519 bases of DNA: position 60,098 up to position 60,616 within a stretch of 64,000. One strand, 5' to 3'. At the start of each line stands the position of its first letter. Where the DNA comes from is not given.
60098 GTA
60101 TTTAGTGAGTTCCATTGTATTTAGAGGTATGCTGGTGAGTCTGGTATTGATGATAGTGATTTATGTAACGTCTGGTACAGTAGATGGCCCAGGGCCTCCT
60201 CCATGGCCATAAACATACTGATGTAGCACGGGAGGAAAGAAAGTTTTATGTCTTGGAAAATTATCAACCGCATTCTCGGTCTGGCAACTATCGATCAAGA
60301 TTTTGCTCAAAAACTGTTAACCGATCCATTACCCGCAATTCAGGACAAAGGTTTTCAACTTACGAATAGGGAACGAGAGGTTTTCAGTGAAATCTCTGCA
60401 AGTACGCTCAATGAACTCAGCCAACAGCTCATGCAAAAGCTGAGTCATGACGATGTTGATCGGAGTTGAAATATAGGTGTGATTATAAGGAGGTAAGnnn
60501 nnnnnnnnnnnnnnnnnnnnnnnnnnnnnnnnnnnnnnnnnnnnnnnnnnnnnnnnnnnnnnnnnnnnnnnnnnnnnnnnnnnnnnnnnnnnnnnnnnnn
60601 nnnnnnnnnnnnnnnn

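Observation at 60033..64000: Onset of a biosynthetic gene cluster: two small RBS-driven genes + SARP activator + conserved 318-aa protein + enediyne/PUFA-type iterative PKS ketosynthase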

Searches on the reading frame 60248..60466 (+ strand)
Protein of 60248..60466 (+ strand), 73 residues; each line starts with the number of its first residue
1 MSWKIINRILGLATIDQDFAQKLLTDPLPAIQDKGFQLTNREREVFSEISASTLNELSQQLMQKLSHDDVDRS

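Call 5: search_protein_families(library=pfam, proteins=[window:60248-60466:+], max_evalue=0.1)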
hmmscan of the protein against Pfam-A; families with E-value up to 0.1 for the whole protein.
window:60248-60466:+ (73 aa): 2 families
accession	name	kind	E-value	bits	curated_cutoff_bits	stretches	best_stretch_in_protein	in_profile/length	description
PF14407.11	Frankia_peptide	-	1.4e-09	38.5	48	1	8-65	4-61/63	Ribosomally synthesized peptide prototyped by Frankia Franean1_4349.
PF02017.21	CIDE-N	-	0.05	14.1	23.5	1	34-67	2-35/76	CIDE-N domain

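Call 6: search_protein_families(library=ncbifam, proteins=[window:60248-60466:+], max_evalue=0.1)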
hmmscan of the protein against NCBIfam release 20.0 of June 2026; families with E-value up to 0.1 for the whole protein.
window:60248-60466:+ (73 aa): 4 families
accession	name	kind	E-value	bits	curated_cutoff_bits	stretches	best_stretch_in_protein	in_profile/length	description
NF038399.1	NH_RiPP_Os17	domain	9.4e-14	51.2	40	1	6-66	3-63/63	Os1348 family NHLP clan protein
TIGR03793.1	leader_NHLP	domain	0.00072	19.4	50.9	1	5-40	5-40/77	NHLP leader peptide family RiPP precursor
TIGR04509.1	mod_pep_NH_fam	subfamily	0.0081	16.2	34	0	2-46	3-47/87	NHLP-related RiPP peptide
TIGR03798.1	leader_Nif11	subfamily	0.077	13.3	32.3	0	12-54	12-54/68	Nif11-like leader peptide family RiPP precursor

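Call 47: find_homologous_proteins(query=window:60248-60466:+, max_evalue=0.001)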
Query window:60248-60466:+ (73 aa): 3 proteins with E <= 0.001 among 6 candidates.
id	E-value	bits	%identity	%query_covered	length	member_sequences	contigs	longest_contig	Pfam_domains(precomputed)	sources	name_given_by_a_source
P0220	4.0e-39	149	100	100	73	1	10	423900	PF14407.12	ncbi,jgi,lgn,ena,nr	ncbi:MAG TPA: Os1348 family NHLP clan protein [Ktedonosporobacter sp.]|jgi:hypothetical protein|nr:O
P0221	4.4e-35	136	92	100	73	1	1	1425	PF14407.12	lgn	-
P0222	1.9e-34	134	92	100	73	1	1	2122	PF14407.12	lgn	-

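Call 57: search_protein_representatives(protein=window:60248-60466:+)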
Query: 73 residues. Proteins with E-value up to 0.001 (for the whole library): 86; up to 1e-10: 18; up to 1e-30: 0. The best 86 are listed.
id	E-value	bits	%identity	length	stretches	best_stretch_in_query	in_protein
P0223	3.1e-18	81.3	57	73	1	1-72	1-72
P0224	1.2e-17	79.4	60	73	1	1-70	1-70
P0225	2.0e-17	78.8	57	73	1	1-69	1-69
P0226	1.7e-15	72.7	58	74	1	1-66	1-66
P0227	1.6e-14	69.6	54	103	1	1-68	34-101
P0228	2.6e-14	69.0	56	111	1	1-66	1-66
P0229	1.6e-13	66.5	53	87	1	1-66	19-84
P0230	2.1e-13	66.1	51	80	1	1-71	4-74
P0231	7.0e-13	64.5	46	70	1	1-69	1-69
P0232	2.9e-12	62.5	51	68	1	1-65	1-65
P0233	3.0e-12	62.5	48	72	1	1-64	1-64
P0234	1.0e-11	60.8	52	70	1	1-64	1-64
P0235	1.2e-11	60.6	44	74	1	1-72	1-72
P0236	1.8e-11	60.0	45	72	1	1-69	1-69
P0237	2.9e-11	59.4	48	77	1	1-66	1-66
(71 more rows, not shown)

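Call 61: find_related_loci(query=A3, collection=metagenome_contigs, flank=6000)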
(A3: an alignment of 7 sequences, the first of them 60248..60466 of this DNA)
Query A3 (73 aa) in metagenome_contigs; peptide patterns used: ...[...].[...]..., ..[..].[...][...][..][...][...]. (x = any residue, [..] = any of these).
487 stretches matched a pattern; 38 encode a relative of the query (tblastn E <= 1e-3); 38 distinct loci.
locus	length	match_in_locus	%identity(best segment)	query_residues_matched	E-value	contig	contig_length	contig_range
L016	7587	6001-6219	62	1-73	4e-27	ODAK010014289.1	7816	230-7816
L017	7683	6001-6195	60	1-65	1e-24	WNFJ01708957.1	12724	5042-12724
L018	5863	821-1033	61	1-71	3e-24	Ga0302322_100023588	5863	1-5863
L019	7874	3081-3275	62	1-65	2e-24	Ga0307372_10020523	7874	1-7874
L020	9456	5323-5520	62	1-66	4e-24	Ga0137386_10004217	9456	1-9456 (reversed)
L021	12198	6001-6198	62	1-66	4e-24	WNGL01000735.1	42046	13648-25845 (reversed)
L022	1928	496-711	57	1-72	1e-23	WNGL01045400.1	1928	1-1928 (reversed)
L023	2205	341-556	57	1-72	1e-23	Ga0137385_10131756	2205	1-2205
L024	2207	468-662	60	1-65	5e-23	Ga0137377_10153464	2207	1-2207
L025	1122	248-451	57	1-68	6e-23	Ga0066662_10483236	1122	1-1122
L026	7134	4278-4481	59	1-68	1e-22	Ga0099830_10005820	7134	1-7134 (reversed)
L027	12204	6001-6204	59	1-68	1e-22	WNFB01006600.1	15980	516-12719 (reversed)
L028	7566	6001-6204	59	1-68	1e-22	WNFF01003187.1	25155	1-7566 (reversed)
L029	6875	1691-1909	53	1-73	3e-22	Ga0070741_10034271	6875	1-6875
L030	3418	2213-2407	58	1-65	3e-22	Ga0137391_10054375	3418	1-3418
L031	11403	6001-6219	53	1-73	4e-22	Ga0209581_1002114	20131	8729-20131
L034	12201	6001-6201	60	1-68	1e-21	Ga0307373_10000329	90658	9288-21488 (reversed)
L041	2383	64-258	54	1-65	3e-19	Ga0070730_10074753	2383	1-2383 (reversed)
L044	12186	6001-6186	53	1-62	3e-17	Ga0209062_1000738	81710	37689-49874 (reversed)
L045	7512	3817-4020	44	1-68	3e-17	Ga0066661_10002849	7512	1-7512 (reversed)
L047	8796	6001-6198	45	1-66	2e-16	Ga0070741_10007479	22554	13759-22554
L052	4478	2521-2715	54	1-65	4e-14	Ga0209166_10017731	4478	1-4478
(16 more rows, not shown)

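Call 64: search_protein_families(library=pfam, proteins=[L016:6417-7397:+, L019:3312-3707:+, L026:4592-5272:+, L029:1928-2623:+, L030:2487-3200:+, L041:286-963:+, L044:6217-7050:+, L045:4225-4914:+, L052:2705-3433:+, L047:6502-7083:+], max_evalue=0.01)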
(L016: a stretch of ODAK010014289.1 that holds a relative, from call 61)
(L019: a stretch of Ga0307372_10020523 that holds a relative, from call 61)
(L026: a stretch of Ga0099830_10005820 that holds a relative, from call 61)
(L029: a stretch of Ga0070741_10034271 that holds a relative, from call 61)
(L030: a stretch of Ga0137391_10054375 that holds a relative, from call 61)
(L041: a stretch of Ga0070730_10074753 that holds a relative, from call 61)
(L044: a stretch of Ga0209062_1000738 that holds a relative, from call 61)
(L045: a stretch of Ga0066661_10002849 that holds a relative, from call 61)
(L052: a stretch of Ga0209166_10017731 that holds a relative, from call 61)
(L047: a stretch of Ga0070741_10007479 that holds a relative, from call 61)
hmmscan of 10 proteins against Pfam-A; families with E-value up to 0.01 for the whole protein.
L016:6417-7397:+ (327 aa): 1 family
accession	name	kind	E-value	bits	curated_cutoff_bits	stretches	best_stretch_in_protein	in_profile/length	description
PF08012.16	DUF1702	-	1.8e-103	346.3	25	1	8-314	2-318/319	Protein of unknown function (DUF1702)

L019:3312-3707:+ (132 aa): 0 families

L026:4592-5272:+ (227 aa): 2 families
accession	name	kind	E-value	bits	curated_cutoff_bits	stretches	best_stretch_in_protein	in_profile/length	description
PF00196.25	GerE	-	3.7e-15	55.7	23.5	1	158-211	2-55/57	Bacterial regulatory proteins, luxR family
PF08281.18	Sigma70_r4_2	-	0.0093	16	25.7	0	159-201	11-54/54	Sigma-70, region 4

L029:1928-2623:+ (232 aa): 4 families
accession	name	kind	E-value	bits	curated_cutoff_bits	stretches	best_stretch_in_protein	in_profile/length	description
PF00196.25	GerE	-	1.7e-14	53.6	23.5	1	173-225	3-55/57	Bacterial regulatory proteins, luxR family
PF14493.12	HTH_40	-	0.00048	20.8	27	1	180-216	5-41/89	Helix-turn-helix domain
PF00072.30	Response_reg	-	0.00095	19.7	30.2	1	33-143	1-109/111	Response regulator receiver domain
PF21476.4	PF0610-like_N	-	0.0071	17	33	0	193-211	20-38/50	PF0610-like, N-terminal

L030:2487-3200:+ (238 aa): 2 families
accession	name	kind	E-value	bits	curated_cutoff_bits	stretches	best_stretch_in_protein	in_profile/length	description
PF00196.25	GerE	-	2.9e-15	56.1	23.5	1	168-223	2-57/57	Bacterial regulatory proteins, luxR family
PF08281.18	Sigma70_r4_2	-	0.00051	20.1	25.7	1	169-211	11-54/54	Sigma-70, region 4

L041:286-963:+ (226 aa): 4 families
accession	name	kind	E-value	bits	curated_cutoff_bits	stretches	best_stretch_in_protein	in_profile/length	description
PF00196.25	GerE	-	1.7e-15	56.8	23.5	1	167-218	3-54/57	Bacterial regulatory proteins, luxR family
PF00072.30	Response_reg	-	9.7e-09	35.8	30.2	1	27-137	1-109/111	Response regulator receiver domain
PF14493.12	HTH_40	-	0.00094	19.9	27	1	174-209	5-40/89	Helix-turn-helix domain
PF21476.4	PF0610-like_N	-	0.0093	16.6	33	0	187-205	20-38/50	PF0610-like, N-terminal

L044:6217-7050:+ (278 aa): 6 families
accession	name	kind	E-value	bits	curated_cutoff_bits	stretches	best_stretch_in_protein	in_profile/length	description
PF03704.23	BTAD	-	1e-14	55.6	22.1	1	131-274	2-145/146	Bacterial transcriptional activator domain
PF00486.34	Trans_reg_C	-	2.7e-06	27.8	26.2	1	43-112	2-67/77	Transcriptional regulatory protein, C terminal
PF07719.23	TPR_2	-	0.00029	21.2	27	0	137-165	3-31/34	Tetratricopeptide repeat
PF13371.12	TPR_9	-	0.00065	20.1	35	1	199-251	3-55/73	Tetratricopeptide repeat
PF13428.12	TPR_14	-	0.00091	20.1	23.5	0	227-250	3-26/44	Tetratricopeptide repeat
PF14559.12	TPR_19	-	0.0034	18.1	25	1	203-249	3-49/68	Tetratricopeptide repeat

L045:4225-4914:+ (230 aa): 2 families
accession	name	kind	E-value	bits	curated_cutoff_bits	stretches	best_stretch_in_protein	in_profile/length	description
PF00196.25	GerE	-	1.1e-15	57.4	23.5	1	160-212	3-55/57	Bacterial regulatory proteins, luxR family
PF08281.18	Sigma70_r4_2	-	0.00047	20.2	25.7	1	158-196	9-48/54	Sigma-70, region 4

L052:2705-3433:+ (243 aa): 4 families
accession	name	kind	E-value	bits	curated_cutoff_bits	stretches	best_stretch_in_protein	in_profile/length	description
PF00196.25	GerE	-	4.2e-17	62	23.5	1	184-236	3-55/57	Bacterial regulatory proteins, luxR family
PF14493.12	HTH_40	-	0.00037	21.2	27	1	192-226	6-40/89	Helix-turn-helix domain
PF08281.18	Sigma70_r4_2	-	0.0049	16.9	25.7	0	197-226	25-54/54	Sigma-70, region 4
PF00072.30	Response_reg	-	0.0086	16.7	30.2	0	46-155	1-110/111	Response regulator receiver domain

L047:6502-7083:+ (194 aa): 2 families
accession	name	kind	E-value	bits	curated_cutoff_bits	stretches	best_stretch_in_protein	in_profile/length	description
PF00210.30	Ferritin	-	1.6e-24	86.9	24.5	1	49-186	2-135/142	Ferritin-like domain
PF16731.10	GARP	-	0.0096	15.9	27.4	0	140-179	112-151/193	Glutamic acid/alanine-rich protein of Trypanosoma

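Call 73: search_solved_structures(query=A2, max_evalue=1, show_alignments=1)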
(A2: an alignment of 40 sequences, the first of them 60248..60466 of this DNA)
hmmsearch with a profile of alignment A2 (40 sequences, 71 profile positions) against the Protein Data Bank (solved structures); distinct sequences matched with E-value up to 1: 35.
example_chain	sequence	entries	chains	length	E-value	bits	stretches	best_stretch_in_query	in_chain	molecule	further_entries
6lk7_A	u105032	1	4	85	2e-06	30.8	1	6-57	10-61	Nitrile hydratase, alpha chain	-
4ob1_A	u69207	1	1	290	0.00069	22.7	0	9-51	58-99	Cobalt-containing nitrile hydratase subunit alpha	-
1v29_A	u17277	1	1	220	0.038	17.1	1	8-36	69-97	nitrile hydratase a chain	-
1ahj_A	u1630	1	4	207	0.061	16.4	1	8-36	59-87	NITRILE HYDRATASE (SUBUNIT ALPHA)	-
2ahj_A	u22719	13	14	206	0.064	16.4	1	8-36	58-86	NITRILE HYDRATASE | Nitrile hydratase subunit alpha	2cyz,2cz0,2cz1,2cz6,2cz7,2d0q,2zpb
2qdy_A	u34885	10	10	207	0.064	16.4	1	8-36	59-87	Nitrile hydratase subunit alpha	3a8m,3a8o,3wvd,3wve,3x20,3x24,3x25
3a8g_A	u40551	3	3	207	0.064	16.4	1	8-36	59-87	Nitrile hydratase subunit alpha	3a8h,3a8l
2zcf_A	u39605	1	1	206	0.07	16.3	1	8-36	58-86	Nitrile hydratase subunit alpha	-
4gnt_A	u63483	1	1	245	0.3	14.2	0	27-47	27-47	14-3-3 protein beta/alpha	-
5f74_A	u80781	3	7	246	0.31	14.2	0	27-47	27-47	14-3-3 protein beta/alpha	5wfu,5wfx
6gn8_A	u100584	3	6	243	0.33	14.1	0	27-47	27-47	14-3-3 protein beta/alpha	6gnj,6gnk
2bq0_A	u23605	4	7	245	0.33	14.1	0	27-47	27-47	14-3-3 BETA/ALPHA | 14-3-3 protein beta/alpha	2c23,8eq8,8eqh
6ygj_A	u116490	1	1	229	0.33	14.1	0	27-47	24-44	14-3-3 protein beta/alpha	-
6ygj_F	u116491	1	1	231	0.34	14.1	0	27-47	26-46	14-3-3 protein beta/alpha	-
5n10_A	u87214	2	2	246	0.34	14.1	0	27-47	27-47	14-3-3 protein beta/alpha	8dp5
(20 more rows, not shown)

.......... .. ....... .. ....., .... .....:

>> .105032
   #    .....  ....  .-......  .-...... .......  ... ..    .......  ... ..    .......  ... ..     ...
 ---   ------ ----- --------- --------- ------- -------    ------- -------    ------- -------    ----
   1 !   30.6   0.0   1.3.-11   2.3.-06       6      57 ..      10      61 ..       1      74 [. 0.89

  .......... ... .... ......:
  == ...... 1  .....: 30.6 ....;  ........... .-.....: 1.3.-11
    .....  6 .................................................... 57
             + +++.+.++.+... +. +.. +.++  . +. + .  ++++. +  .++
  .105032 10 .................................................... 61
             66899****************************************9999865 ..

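Call 75: search_protein_families(library=pfam, proteins=[L027:2106-5429:+, L021:2025-5441:+, L031:7088-8209:+, L031:8246-9226:+, L031:9235-10215:+, L027:7884-11204:+, L034:6716-8920:+, L034:8960-10939:+, L031:4344-5531:-], max_evalue=0.001)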
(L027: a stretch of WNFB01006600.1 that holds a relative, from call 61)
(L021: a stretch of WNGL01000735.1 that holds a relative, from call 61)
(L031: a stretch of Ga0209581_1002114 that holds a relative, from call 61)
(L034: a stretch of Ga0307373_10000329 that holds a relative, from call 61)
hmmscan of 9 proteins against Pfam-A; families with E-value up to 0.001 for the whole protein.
L027:2106-5429:+ (1108 aa): 7 families
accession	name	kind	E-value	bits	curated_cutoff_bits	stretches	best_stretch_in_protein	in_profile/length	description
PF03704.23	BTAD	-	1.1e-22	81.4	22.1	1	962-1104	2-145/146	Bacterial transcriptional activator domain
PF13424.12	TPR_12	-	8.3e-17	61.6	30.1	3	610-680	6-77/77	Tetratricopeptide repeat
PF00515.34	TPR_1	-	1.6e-14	53.4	27.8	0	527-556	1-30/34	Tetratricopeptide repeat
PF07719.23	TPR_2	-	3.3e-12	45.9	27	0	610-637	4-31/34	Tetratricopeptide repeat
PF17874.7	TPR_MalT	-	2.8e-09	37.2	45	1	542-820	16-288/336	MalT-like TPR region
PF14559.12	TPR_19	-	3.5e-05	24.5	25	0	620-676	4-53/68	Tetratricopeptide repeat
PF13181.12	TPR_8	-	8.1e-05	22.9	25.7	0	610-638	4-32/34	Tetratricopeptide repeat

L021:2025-5441:+ (1139 aa): 11 families
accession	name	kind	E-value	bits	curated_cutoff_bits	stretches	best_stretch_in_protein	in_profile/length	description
PF03704.23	BTAD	-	6.1e-23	82.2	22.1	1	963-1104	2-144/146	Bacterial transcriptional activator domain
PF13424.12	TPR_12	-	7e-21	74.6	30.1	3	528-595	3-72/77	Tetratricopeptide repeat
PF00515.34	TPR_1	-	1.2e-14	53.8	27.8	0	611-638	4-31/34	Tetratricopeptide repeat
PF07719.23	TPR_2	-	1.3e-13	50.4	27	0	611-638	4-31/34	Tetratricopeptide repeat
PF17874.7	TPR_MalT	-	1.8e-10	41.1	45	1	570-821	42-293/336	MalT-like TPR region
PF13181.12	TPR_8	-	3.3e-07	30.4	25.7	0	611-639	4-32/34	Tetratricopeptide repeat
PF00486.34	Trans_reg_C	-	1.9e-06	28.3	26.2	1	893-939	14-60/77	Transcriptional regulatory protein, C terminal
PF24883.2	NPHP3_N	-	8.2e-05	23.3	24.8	1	49-188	23-164/164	Nephrocystin 3, N-terminal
PF13428.12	TPR_14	-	0.00011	23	23.5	0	494-528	6-40/44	Tetratricopeptide repeat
PF07721.20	TPR_4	-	0.00013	22.7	27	0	650-671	2-23/26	Tetratricopeptide repeat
PF13432.12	TPR_16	-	0.00015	22.6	32.7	0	495-558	3-61/65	Tetratricopeptide repeat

L031:7088-8209:+ (374 aa): 1 family
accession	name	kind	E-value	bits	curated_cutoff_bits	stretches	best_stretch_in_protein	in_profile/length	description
PF00698.26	Acyl_transf_1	-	5.2e-42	144.9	32.7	1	54-323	2-265/319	Acyl transferase domain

L031:8246-9226:+ (327 aa): 1 family
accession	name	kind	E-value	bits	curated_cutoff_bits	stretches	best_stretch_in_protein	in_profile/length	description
PF01039.27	Carboxyl_trans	-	1.9e-24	86.6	22.3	1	104-286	9-177/493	Carboxyl transferase domain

L031:9235-10215:+ (327 aa): 3 families
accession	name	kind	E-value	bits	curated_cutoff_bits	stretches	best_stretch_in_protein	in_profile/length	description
PF03255.19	ACCA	-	2.8e-129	431.2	23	1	15-321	2-310/310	Acetyl co-enzyme A carboxylase carboxyltransferase-like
PF01039.27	Carboxyl_trans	-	9.2e-12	44.8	22.3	1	105-253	284-428/493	Carboxyl transferase domain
PF00378.25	ECH_1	-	0.0003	20.6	27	0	180-302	72-202/251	Enoyl-CoA hydratase/isomerase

L027:7884-11204:+ (1107 aa): 3 families
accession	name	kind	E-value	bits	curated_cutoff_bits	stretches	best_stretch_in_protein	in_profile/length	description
PF15902.12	Sortilin-Vps10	-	3e-14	53.1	33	0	222-336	3-111/446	Sortilin, neurotensin receptor 3,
PF14870.12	PSII_BNR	-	7.7e-07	29.1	27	0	178-274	40-134/303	Photosynthesis system II assembly factor YCF48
PF02012.26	BNR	-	2.4e-05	24.1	27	0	417-427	1-11/12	BNR/Asp-box repeat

L034:6716-8920:+ (735 aa): 2 families
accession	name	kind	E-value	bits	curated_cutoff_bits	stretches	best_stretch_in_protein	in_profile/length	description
PF02624.21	YcaO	-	3.5e-10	40.2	25.7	1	437-716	9-311/325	YcaO cyclodehydratase, ATP-ad Mg2+-binding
PF00899.27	ThiF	-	1e-07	31.8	28.1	1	198-348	104-237/238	ThiF family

L034:8960-10939:+ (660 aa): 1 family
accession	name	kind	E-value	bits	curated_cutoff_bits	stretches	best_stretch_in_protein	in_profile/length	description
PF02624.21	YcaO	-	9.4e-80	268.8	25.7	1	273-615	2-324/325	YcaO cyclodehydratase, ATP-ad Mg2+-binding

L031:4344-5531:- (395 aa): 3 families
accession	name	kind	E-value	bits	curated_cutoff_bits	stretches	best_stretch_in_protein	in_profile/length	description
PF12146.15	Hydrolase_4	-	1.4e-10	41.3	27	1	132-237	5-114/239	Serine aminopeptidase, S33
PF00326.27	Peptidase_S9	-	1.3e-06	28.5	22.6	1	179-350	40-211/213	Prolyl oligopeptidase family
PF12697.13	Abhydrolase_6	-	1.6e-06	29.4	26.3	1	135-338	2-214/217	Alpha/beta hydrolase family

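Call 104: predict_structure(protein=window:60248-60466:+)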
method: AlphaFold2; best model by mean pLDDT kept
length: 73 residues; sequences in the alignment: 1
mean_pLDDT: 72.5   pTM: 0.48
mean pLDDT of the five models: 72.5, 70.6, 69.3, 58.1, 53.5
residues with pLDDT >= 90: 0; 70-90: 50; 50-70: 21; < 50: 2
segments of 3 or more residues with pLDDT < 50: none
pLDDT, mean of each block of 10 residues (from residue 1): 59 69 79 80 79 78 69 54
secondary structure, 60 per line:
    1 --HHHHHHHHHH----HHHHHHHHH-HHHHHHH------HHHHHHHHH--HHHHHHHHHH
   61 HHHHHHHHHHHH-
elements in order: H3-12 H17-25 H27-33 H40-48 H51-72
